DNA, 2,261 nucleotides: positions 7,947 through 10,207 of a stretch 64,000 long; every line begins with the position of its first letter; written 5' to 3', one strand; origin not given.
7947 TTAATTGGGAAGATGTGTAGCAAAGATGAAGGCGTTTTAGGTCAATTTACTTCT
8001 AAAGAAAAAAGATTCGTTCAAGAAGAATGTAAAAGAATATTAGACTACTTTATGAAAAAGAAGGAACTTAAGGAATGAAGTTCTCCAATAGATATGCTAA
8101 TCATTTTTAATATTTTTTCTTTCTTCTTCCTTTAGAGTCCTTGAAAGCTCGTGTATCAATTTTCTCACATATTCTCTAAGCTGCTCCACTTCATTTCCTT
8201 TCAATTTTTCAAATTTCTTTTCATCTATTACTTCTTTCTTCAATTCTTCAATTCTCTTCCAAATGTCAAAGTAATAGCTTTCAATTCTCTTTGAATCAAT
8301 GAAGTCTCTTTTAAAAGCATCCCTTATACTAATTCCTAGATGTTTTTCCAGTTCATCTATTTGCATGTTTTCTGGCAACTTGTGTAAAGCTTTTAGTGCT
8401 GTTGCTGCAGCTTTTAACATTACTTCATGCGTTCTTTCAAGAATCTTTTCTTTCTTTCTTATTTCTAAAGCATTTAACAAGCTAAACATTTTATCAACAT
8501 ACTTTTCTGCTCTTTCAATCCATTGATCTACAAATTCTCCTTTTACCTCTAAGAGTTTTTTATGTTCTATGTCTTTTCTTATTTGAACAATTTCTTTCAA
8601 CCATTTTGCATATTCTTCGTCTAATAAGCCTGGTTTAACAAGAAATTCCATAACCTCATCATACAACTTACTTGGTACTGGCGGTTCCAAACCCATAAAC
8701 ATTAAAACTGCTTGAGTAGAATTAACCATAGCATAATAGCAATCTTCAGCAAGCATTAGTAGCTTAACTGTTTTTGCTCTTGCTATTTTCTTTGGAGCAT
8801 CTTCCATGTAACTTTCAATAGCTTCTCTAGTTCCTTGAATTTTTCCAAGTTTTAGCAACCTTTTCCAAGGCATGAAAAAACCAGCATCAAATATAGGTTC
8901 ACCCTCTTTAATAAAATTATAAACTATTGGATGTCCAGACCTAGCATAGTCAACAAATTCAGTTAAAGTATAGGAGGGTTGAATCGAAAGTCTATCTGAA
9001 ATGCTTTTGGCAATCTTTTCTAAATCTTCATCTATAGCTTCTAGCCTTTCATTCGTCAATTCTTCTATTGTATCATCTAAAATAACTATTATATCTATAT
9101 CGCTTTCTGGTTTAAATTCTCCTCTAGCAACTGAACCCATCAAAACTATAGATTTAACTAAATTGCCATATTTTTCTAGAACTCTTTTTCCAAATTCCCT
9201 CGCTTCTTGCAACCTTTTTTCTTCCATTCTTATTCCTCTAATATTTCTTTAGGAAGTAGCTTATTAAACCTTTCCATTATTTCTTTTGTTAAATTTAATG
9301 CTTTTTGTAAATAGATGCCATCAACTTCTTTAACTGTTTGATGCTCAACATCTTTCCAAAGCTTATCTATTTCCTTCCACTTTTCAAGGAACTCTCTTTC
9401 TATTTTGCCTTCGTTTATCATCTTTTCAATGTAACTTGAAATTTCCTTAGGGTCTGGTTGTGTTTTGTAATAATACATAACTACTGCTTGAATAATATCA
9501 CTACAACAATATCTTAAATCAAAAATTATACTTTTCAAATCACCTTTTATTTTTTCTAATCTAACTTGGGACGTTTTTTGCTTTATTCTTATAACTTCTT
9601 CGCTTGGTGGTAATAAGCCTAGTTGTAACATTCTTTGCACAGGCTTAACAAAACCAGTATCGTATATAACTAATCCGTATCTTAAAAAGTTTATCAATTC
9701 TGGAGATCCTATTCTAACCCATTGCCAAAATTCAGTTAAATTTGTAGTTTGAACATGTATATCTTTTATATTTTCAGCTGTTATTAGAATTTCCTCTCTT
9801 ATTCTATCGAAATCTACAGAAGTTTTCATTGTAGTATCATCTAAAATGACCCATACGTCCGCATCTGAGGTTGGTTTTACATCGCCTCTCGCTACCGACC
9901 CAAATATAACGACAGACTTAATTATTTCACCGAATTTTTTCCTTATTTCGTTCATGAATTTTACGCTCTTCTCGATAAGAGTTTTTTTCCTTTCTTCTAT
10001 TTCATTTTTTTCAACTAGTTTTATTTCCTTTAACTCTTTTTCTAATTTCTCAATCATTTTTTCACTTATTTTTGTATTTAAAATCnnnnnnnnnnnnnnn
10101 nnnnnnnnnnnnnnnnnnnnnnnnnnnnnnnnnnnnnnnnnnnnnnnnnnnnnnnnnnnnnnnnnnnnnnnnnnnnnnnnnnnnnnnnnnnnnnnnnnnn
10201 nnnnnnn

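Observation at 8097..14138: Tightly packed six-gene array of uncharacterised proteins ending in two NTase-HEPN fusions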

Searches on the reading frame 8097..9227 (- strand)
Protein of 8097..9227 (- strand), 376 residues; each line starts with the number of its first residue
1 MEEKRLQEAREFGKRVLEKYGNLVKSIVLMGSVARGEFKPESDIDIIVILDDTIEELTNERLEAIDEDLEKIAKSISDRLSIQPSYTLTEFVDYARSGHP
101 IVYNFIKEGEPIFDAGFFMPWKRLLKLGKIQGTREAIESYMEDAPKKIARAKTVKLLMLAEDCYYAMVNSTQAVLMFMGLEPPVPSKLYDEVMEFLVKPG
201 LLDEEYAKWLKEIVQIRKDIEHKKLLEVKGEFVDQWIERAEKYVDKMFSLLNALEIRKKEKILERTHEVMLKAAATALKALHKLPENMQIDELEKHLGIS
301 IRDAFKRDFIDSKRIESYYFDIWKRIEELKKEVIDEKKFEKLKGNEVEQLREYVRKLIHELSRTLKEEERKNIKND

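Call 3: search_protein_families(library=pfam, proteins=[window:8097-9227:-], max_evalue=1)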
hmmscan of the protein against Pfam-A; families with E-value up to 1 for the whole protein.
window:8097-9227:- (376 aa): 7 families
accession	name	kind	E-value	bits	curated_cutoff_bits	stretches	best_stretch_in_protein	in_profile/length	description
PF01909.29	NTP_transf_2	-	3e-12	47.2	21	1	11-75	3-67/93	Nucleotidyltransferase domain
PF18765.7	Polbeta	-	5.7e-09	36.5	26.9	1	15-114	5-89/93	Polymerase beta, Nucleotidyltransferase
PF12633.13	Adenyl_cycl_N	-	0.00014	22.3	27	1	22-75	90-143/199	Adenylate cyclase NT domain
PF03445.19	DUF294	-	0.0025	18.1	21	1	27-80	52-98/138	Putative nucleotidyltransferase DUF294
PF22600.2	MTPAP-like_central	-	0.0039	17.7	27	1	17-78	33-89/139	Poly(A) RNA polymerase, mitochondrial-like, central palm domain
PF11638.13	DnaA_N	-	0.0043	17.2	24.6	1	201-250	15-62/65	DnaA N-terminal domain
PF20697.3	NTase-conflict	-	0.069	13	24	1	37-71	31-64/259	Pol beta superfamily nucleotidyltransferase in conflict systems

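Call 4: search_protein_families(library=ncbifam, proteins=[window:8097-9227:-], max_evalue=1)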
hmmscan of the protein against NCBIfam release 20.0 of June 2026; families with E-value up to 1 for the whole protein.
window:8097-9227:- (376 aa): 20 families
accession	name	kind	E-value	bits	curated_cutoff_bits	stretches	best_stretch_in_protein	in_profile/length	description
NF000079.1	ANT_4p_Ib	exception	1.4e-07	31.4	500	1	3-57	12-66/256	aminoglycoside O-nucleotidyltransferase ANT(4')-Ib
NF033061.1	ANT_4p_I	equivalog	1.5e-07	31.2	350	1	3-56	9-62/253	ANT(4')-I family aminoglycoside nucleotidyltransferase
NF047752.1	MntA_antitoxin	equivalog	3.1e-07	30.2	60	1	24-75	7-55/106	type VII toxin-antitoxin system MntA family adenylyltransferase antitoxin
NF012212.1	ANT_9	subfamily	5.8e-06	25.8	340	1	14-106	11-101/249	aminoglycoside nucleotidyltransferase ANT(9)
NF000181.1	ANT_4p_Ia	exception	2.2e-05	24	500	1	3-60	10-67/253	aminoglycoside O-nucleotidyltransferase ANT(4')-Ia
NF051895.1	anti_phage_HalB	equivalog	3.6e-05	23.4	190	1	27-53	2-28/211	anti-phage Hailong system nucleotidyltransferase HalB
NF010309.0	PRK13746.1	subfamily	0.00013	21.4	193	1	7-61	14-65/263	aminoglycoside adenylyltransferase family protein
NF002837.0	PRK03059.1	equivalog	0.0017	16.5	1010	1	26-65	64-103/857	[protein-PII] uridylyltransferase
NF006981.0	PRK09450.2-1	equivalog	0.0018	16.8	802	1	15-90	104-177/638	class I adenylate cyclase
NF033220.1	ANT_3pp_II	equivalog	0.0022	17.4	400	1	21-77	19-72/258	ANT(3'')-II family aminoglycoside nucleotidyltransferase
NF012157.0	ANT_3pp_I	equivalog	0.0026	17.1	375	1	17-61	14-59/256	AadA family aminoglycoside 3''-O-nucleotidyltransferase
NF041117.1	CBASS_cyclase_b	equivalog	0.0054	16.4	200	1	7-78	19-87/275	CBASS oligonucleotide cyclase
NF045909.1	ANT_9_Ic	equivalog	0.0075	15.6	505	1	18-61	21-64/259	aminoglycoside nucleotidyltransferase ANT(9)-Ic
NF028535.0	ANT_4p_II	subfamily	0.011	14.9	350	1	14-75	10-70/251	ANT(4')-II family aminoglycoside nucleotidyltransferase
NF012135.0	ANT_3pp_9_crypt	exception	0.012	15.2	560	1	19-57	23-61/262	cryptic aminoglycoside nucleotidyltransferase ANT(3'')/ANT(9)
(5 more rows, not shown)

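Call 7: search_protein_families(library=padloc, proteins=[window:8097-9227:-], max_evalue=1)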
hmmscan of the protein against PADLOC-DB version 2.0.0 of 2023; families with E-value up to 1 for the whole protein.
window:8097-9227:- (376 aa): 10 families
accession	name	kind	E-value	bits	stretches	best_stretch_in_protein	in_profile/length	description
PDLC04903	PDC-S09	-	1.2e-13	49.3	1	9-108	11-104/108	-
PDLC04907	PDC-S09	-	6.8e-09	33.8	1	4-67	9-70/114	-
PDLC04904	PDC-S09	-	9.6e-09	33.4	1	3-72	6-70/104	-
PDLC04906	PDC-S09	-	3.5e-08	31.7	1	14-59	16-59/98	-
PDLC04902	PDC-S09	-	5.7e-08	31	1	6-72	5-67/97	-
PDLC04905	PDC-S09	-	2.4e-06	25.8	1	6-73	5-70/101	-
PDLC04778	PDC-M70A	-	3e-06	24.8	1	16-72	39-95/355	-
PDLC04369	PDC-M05A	-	1.1e-05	23.2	1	20-71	99-150/201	-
PDLC04368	PDC-M05A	-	1.4e-05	23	1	15-71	98-154/201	-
PDLC04372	PDC-M05A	-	0.016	13.5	1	24-70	76-122/167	-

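Call 24: search_solved_structures(query=window:8097-9227:-, max_evalue=1, show_alignments=2)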
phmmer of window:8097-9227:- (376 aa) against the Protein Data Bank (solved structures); distinct sequences matched with E-value up to 1: 15.
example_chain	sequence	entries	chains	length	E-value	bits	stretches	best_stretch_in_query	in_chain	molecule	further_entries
6p01_A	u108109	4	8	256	0.00026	24.1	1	3-60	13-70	Kanamycin nucleotidyltransferase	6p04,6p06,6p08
6nlt_A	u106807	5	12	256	0.00094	22.3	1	3-60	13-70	Kanamycin nucleotidyltransferase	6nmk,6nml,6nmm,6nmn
6un8_A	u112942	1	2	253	0.00095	22.3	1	3-60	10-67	Aminoglycoside NucleotidylTransferase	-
1kan_A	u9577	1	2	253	0.0011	22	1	3-60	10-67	KANAMYCIN NUCLEOTIDYLTRANSFERASE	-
1kny_A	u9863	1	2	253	0.0012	22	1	3-60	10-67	KANAMYCIN NUCLEOTIDYLTRANSFERASE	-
9z7q_I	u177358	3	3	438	0.0042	20.1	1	25-66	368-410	Cmr1-MntA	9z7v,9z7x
6sxj_A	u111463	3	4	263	0.024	17.7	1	14-107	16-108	Streptomycin 3''-adenylyltransferase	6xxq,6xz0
9xbd_E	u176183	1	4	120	0.031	17.3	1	4-54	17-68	Nucleotidyltransferase domain-containing protein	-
1wot_A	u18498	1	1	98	0.042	16.9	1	18-75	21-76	PUTATIVE MINIMAL NUCLEOTIDYLTRANSFERASE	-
2rff_A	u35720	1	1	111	0.15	15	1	5-54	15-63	Putative nucleotidyltransferase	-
7ae2_B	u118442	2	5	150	0.42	13.5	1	6-82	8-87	MNT ANTITOXIN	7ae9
4cs6_A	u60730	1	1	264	0.66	12.9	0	18-57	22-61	AMINOGLYCOSIDE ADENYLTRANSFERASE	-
5lpa_A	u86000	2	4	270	0.66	12.9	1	18-57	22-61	Streptomycin 3''-adenylyltransferase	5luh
5g4a_A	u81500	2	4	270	0.68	12.9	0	18-57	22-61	Aminoglycoside (3'') (9) adenylyltransferase | Streptomycin 3''-adenylyltransferase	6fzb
7uy4_A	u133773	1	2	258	0.81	12.6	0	25-67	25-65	Aminoglycoside (3'') (9) adenylyltransferase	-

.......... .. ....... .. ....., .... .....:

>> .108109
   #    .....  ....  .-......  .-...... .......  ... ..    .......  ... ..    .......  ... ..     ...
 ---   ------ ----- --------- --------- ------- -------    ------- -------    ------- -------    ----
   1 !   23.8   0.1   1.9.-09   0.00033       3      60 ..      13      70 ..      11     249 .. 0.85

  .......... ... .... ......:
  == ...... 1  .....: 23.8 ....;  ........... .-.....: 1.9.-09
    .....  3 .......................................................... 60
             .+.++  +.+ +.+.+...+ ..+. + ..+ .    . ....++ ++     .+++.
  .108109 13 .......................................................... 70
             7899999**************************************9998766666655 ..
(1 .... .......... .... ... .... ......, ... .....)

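Call 63: search_solved_structures(query=A3, max_evalue=10, show_alignments=3)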
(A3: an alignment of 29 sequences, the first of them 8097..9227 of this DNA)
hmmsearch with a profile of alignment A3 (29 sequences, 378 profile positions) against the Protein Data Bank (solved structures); distinct sequences matched with E-value up to 10: 151 (the best 60 are shown).
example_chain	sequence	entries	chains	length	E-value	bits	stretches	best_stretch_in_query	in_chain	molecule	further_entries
6p01_A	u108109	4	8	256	7.4e-09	38.6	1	15-76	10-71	Kanamycin nucleotidyltransferase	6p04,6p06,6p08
6nlt_A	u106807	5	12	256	4.1e-08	36.1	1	15-76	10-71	Kanamycin nucleotidyltransferase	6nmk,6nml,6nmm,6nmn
6un8_A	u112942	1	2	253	4.8e-08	35.9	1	16-76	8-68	Aminoglycoside NucleotidylTransferase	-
1kan_A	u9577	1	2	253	5.1e-08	35.8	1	16-75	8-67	KANAMYCIN NUCLEOTIDYLTRANSFERASE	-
1kny_A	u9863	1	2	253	5.7e-08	35.7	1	16-75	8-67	KANAMYCIN NUCLEOTIDYLTRANSFERASE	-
9xbd_E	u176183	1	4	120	1.7e-05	27.5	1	9-75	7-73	Nucleotidyltransferase domain-containing protein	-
6v47_B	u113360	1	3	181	0.0019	20.8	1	291-367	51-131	Hemagglutinin HA2 chain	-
6sxj_A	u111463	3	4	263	0.0043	19.6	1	26-98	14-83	Streptomycin 3''-adenylyltransferase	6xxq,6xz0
9j5l_2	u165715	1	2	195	0.036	16.6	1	295-369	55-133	Designed influenza hemagglutinin stem #219 HA2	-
5bny_B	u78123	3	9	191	0.037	16.5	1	296-369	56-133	Hemagglutinin | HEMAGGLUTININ HA2 CHAIN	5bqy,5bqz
5e32_B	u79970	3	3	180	0.04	16.4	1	296-370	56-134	Hemagglutinin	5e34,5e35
9mtg_B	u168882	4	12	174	0.04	16.4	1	280-369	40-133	Hemagglutinin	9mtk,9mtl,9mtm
7x6o_B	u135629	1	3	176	0.042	16.4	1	280-369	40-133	Hemagglutinin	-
4lxv_B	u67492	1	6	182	0.045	16.3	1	280-369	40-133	Hemagglutinin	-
5gjt_B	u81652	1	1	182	0.045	16.3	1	280-369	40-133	Hemagglutinin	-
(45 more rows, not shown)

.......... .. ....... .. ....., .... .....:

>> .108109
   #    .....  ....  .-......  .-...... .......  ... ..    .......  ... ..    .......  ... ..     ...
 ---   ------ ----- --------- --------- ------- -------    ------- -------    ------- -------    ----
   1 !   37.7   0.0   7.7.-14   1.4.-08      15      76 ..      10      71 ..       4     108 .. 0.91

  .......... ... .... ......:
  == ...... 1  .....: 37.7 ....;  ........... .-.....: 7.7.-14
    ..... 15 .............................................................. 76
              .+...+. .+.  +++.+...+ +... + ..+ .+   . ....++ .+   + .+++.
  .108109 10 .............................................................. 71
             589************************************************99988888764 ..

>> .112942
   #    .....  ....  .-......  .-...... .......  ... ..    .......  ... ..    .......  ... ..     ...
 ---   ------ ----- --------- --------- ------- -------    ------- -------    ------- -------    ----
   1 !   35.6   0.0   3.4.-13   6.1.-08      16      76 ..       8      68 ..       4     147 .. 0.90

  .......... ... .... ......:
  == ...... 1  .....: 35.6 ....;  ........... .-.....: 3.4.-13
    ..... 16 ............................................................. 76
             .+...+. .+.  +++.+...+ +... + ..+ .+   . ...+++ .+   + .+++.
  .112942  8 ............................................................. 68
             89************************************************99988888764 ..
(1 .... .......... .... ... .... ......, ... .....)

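Call 65: search_protein_families(library=pfam, alignment_id=A3, max_evalue=1)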
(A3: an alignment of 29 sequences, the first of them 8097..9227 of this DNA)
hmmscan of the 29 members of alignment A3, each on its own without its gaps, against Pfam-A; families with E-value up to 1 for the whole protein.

A. member 1, window:8097-9227:- (376 aa): 7 families
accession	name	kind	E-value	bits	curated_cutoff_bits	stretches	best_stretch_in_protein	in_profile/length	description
PF01909.29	NTP_transf_2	-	3e-12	47.2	21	1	11-75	3-67/93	Nucleotidyltransferase domain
PF18765.7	Polbeta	-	5.7e-09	36.5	26.9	1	15-114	5-89/93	Polymerase beta, Nucleotidyltransferase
PF12633.13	Adenyl_cycl_N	-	0.00014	22.3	27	1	22-75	90-143/199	Adenylate cyclase NT domain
PF03445.19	DUF294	-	0.0025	18.1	21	1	27-80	52-98/138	Putative nucleotidyltransferase DUF294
PF22600.2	MTPAP-like_central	-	0.0039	17.7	27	1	17-78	33-89/139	Poly(A) RNA polymerase, mitochondrial-like, central palm domain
PF11638.13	DnaA_N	-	0.0043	17.2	24.6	1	201-250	15-62/65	DnaA N-terminal domain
PF20697.3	NTase-conflict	-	0.069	13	24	1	37-71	31-64/259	Pol beta superfamily nucleotidyltransferase in conflict systems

B. families by the number of members that match (of 29 scanned): 57 families (the first 25 are shown)
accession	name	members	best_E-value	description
PF01909.29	NTP_transf_2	29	1.3e-12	Nucleotidyltransferase domain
PF18765.7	Polbeta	29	1.4e-09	Polymerase beta, Nucleotidyltransferase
PF22600.2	MTPAP-like_central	29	1.7e-06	Poly(A) RNA polymerase, mitochondrial-like, central palm domain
PF03445.19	DUF294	29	2.6e-06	Putative nucleotidyltransferase DUF294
PF12633.13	Adenyl_cycl_N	29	1e-05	Adenylate cyclase NT domain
PF01934.22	HepT-like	12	6.6e-05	Ribonuclease HepT-like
PF17637.8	DUF5516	12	0.047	Family of unknown function (DUF5516)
PF01467.32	CTP_transf_like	6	0.021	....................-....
PF06576.17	DUF1133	5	0.029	Protein of unknown function (DUF1133)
PF15112.11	DUF4559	4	0.005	Domain of unknown function (DUF4559)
PF14792.12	DNA_pol_B_palm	4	0.0085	DNA polymerase beta palm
PF07994.18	NAD_binding_5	4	0.055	Myo-inositol-1-phosphate synthase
PF11554.13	DUF3232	3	0.014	Protein of unknown function (DUF3232)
PF17930.7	LpxI_N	3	0.22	LpxI N-terminal domain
PF11638.13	DnaA_N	2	0.0043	DnaA N-terminal domain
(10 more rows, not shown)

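Call 72: find_related_loci(query=A3, collection=viral_contigs, flank=5000)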
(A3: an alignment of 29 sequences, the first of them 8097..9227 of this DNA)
Query A3 (376 aa) in viral_contigs; peptide patterns used: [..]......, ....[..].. (x = any residue, [..] = any of these).
397 stretches matched a pattern, but none encodes a relative of the query by tblastn (E <= 1e-3).

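Call 100: search_protein_families(library=phrogs, proteins=[window:8097-9227:-], max_evalue=0.1)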
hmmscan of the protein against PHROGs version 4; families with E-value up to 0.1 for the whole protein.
window:8097-9227:- (376 aa): 4 families
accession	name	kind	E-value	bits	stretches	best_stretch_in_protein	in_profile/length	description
phrog_24076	-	unknown function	5.7e-05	23.6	1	25-118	4-79/229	-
phrog_388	-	DNA, RNA and nucleotide metabolism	0.004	17.3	1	27-102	41-111/351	nucleotidyltransferase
phrog_31407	-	unknown function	0.032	15.2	0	91-145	59-112/169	-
phrog_4860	-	unknown function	0.079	13.7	0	308-331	47-70/72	-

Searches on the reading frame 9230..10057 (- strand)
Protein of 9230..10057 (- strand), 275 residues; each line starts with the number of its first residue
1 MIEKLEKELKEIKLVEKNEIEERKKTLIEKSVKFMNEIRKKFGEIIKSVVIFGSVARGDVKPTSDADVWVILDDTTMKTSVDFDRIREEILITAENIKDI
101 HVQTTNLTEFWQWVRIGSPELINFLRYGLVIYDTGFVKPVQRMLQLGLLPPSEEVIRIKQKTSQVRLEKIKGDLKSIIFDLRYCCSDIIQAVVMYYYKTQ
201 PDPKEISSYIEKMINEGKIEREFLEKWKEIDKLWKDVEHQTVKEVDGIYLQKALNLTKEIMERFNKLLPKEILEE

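Call 3: search_protein_families(library=pfam, proteins=[window:9230-10057:-], max_evalue=1)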
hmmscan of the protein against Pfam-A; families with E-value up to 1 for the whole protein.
window:9230-10057:- (275 aa): 6 families
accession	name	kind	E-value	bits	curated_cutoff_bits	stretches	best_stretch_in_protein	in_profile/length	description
PF01909.29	NTP_transf_2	-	1.4e-09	38.7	21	1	34-100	4-67/93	Nucleotidyltransferase domain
PF18765.7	Polbeta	-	1.7e-07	31.7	26.9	1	45-99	12-68/93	Polymerase beta, Nucleotidyltransferase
PF22600.2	MTPAP-like_central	-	0.00074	20.1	27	1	13-86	7-79/139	Poly(A) RNA polymerase, mitochondrial-like, central palm domain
PF18144.7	SMODS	-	0.011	16.4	26.5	1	4-76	6-77/164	Second Messenger Oligonucleotide or Dinucleotide Synthetase domain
PF12633.13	Adenyl_cycl_N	-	0.016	15.6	27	1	29-78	72-124/199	Adenylate cyclase NT domain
PF03445.19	DUF294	-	0.026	14.9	21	1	27-89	31-93/138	Putative nucleotidyltransferase DUF294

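Call 4: search_protein_families(library=ncbifam, proteins=[window:9230-10057:-], max_evalue=1)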
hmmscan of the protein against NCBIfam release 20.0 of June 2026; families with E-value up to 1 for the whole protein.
window:9230-10057:- (275 aa): 11 families
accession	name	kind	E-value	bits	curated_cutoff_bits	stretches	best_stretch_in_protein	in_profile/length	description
NF047752.1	MntA_antitoxin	equivalog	6.1e-06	26.1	60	1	46-79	7-37/106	type VII toxin-antitoxin system MntA family adenylyltransferase antitoxin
NF033061.1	ANT_4p_I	equivalog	6.8e-05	22.6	350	1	29-81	13-65/253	ANT(4')-I family aminoglycoside nucleotidyltransferase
NF051895.1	anti_phage_HalB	equivalog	0.00077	19.1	190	1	50-78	3-31/211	anti-phage Hailong system nucleotidyltransferase HalB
NF012212.1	ANT_9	subfamily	0.00082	18.7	340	1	32-78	7-53/249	aminoglycoside nucleotidyltransferase ANT(9)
NF010309.0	PRK13746.1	subfamily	0.0017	17.7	193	1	34-75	16-57/263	aminoglycoside adenylyltransferase family protein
NF041117.1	CBASS_cyclase_b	equivalog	0.0067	16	200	1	15-76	5-68/275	CBASS oligonucleotide cyclase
NF045909.1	ANT_9_Ic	equivalog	0.0086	15.4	505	1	24-78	5-60/259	aminoglycoside nucleotidyltransferase ANT(9)-Ic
NF012157.0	ANT_3pp_I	equivalog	0.016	14.5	375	1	34-73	10-49/256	AadA family aminoglycoside 3''-O-nucleotidyltransferase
NF000079.1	ANT_4p_Ib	exception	0.069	12.8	500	1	35-77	22-64/256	aminoglycoside O-nucleotidyltransferase ANT(4')-Ib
NF047558.1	TPR_END_plus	domain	0.1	12.6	32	0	196-238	8-50/56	TPR end-of-group domain-containing protein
NF051468.1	ANT_AadA37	exception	0.11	11.4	550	1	37-72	21-57/265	ANT(3'')-I family aminoglycoside nucleotidyltransferase AadA37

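Call 7: search_protein_families(library=padloc, proteins=[window:9230-10057:-], max_evalue=1)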
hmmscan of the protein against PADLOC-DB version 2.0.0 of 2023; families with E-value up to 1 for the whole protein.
window:9230-10057:- (275 aa): 12 families
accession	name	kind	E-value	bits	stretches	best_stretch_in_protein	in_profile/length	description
PDLC04903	PDC-S09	-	1.9e-12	45.4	1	31-90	11-69/108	-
PDLC04907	PDC-S09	-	1.9e-09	35.6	1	32-94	15-78/114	-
PDLC04369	PDC-M05A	-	5.6e-08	30.7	1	26-74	83-131/201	-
PDLC04904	PDC-S09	-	6.4e-08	30.7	1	24-81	5-58/104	-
PDLC04902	PDC-S09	-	6e-07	27.7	1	35-87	12-61/97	-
PDLC04906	PDC-S09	-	7.8e-07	27.4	1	24-84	4-64/98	-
PDLC04368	PDC-M05A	-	9.1e-06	23.6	1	34-79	92-140/201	-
PDLC04778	PDC-M70A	-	4.4e-05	21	1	8-77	10-78/355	-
PDLC00769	Cyclase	-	9e-05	20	1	16-88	12-90/261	oligonucleotide-cyclase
PDLC04905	PDC-S09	-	0.00011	20.5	1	27-89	4-65/101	-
PDLC04320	PDC-M02B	-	0.0043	13.9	1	60-103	86-125/374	-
PDLC04372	PDC-M05A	-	0.016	13.5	1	26-78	53-108/167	-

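Call 100: search_protein_families(library=phrogs, proteins=[window:9230-10057:-], max_evalue=0.1)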
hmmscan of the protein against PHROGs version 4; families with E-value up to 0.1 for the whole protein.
window:9230-10057:- (275 aa): 4 families
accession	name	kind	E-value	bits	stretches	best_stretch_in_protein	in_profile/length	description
phrog_18591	-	unknown function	0.004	17.8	1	159-222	104-163/168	-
phrog_20096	-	unknown function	0.031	15.7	1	182-247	19-82/95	-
phrog_24076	-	unknown function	0.032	14.7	1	46-78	3-35/229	-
phrog_26049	-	head and packaging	0.041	13.8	1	4-50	52-98/372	virion structural protein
